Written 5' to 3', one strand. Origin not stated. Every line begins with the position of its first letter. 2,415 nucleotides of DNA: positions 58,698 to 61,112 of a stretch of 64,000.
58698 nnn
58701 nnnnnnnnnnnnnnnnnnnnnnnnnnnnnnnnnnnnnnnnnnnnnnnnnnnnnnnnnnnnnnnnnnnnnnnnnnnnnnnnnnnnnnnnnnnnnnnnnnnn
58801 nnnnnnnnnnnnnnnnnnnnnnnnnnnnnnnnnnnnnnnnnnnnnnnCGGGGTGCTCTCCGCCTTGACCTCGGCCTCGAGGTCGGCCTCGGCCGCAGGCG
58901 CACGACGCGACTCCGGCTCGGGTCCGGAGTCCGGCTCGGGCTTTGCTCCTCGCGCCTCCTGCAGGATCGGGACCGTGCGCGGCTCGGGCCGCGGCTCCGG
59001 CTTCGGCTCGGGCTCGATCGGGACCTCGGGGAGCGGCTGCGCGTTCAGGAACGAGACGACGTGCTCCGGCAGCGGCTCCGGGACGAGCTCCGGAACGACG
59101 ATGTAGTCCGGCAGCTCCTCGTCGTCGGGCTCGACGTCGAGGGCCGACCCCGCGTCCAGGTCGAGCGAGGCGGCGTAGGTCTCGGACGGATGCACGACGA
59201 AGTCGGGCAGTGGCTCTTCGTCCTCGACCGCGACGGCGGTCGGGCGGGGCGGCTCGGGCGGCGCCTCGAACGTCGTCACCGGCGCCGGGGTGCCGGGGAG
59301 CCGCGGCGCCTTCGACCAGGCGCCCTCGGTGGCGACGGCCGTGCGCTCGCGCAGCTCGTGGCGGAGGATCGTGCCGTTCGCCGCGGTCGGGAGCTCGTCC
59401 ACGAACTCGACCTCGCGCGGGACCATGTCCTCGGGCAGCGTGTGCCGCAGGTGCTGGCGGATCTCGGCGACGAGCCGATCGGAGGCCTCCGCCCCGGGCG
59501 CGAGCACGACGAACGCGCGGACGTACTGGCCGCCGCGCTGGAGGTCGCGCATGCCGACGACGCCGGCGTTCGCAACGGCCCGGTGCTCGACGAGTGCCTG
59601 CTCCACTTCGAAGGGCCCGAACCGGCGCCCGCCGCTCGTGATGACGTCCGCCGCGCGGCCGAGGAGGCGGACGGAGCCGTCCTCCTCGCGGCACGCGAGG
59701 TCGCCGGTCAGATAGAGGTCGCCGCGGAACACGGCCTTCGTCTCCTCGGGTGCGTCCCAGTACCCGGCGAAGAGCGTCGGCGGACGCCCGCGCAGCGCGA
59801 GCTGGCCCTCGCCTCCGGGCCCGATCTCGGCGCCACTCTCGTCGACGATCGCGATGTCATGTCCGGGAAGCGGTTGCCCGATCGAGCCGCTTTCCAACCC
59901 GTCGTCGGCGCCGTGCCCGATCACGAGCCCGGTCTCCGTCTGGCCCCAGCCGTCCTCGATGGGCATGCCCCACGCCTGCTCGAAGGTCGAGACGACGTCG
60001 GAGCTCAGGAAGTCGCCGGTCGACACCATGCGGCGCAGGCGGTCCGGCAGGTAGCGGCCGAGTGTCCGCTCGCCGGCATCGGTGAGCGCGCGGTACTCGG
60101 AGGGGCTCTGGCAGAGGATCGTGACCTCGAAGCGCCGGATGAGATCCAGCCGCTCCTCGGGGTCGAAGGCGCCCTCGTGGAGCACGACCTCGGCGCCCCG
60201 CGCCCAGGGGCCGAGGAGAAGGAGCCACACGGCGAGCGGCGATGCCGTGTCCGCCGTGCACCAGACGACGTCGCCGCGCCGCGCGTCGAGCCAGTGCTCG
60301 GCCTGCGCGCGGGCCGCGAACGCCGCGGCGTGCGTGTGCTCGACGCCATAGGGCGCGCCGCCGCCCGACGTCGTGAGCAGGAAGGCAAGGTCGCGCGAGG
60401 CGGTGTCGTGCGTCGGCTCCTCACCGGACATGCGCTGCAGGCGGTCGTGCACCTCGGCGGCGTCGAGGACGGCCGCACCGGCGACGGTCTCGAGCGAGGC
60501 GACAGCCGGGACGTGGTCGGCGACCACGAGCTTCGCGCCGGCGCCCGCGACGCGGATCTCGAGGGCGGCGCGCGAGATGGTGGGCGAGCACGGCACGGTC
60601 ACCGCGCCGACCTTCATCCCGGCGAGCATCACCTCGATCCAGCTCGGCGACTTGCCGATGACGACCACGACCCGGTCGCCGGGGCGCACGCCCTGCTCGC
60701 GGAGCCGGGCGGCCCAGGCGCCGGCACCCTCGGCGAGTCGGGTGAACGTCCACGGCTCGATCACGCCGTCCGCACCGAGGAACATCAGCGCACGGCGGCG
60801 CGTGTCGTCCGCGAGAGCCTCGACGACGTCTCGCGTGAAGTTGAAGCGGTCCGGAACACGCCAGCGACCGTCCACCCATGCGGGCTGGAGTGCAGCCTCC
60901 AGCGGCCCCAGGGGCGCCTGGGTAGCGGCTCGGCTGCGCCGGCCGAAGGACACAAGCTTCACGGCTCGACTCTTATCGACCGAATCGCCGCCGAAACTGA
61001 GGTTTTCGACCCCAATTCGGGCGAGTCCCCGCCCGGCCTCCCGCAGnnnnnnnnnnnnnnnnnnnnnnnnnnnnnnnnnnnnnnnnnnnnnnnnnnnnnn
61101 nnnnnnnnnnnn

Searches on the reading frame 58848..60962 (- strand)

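Call 33: search_protein_families(library=pfam, max_evalue=0.0001, proteins=[window:58848-60962:-])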
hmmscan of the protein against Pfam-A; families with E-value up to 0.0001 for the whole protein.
seq(705 aa): 2 families
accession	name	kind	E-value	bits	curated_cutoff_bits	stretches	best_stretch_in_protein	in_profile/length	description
PF00501.34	AMP-binding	-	2.4e-60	204.8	29.9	1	56-402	11-384/384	AMP-binding enzyme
PF13193.12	AMP-binding_C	-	1.1e-19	71.5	24.5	1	452-530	1-75/76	AMP-binding enzyme C-terminal domain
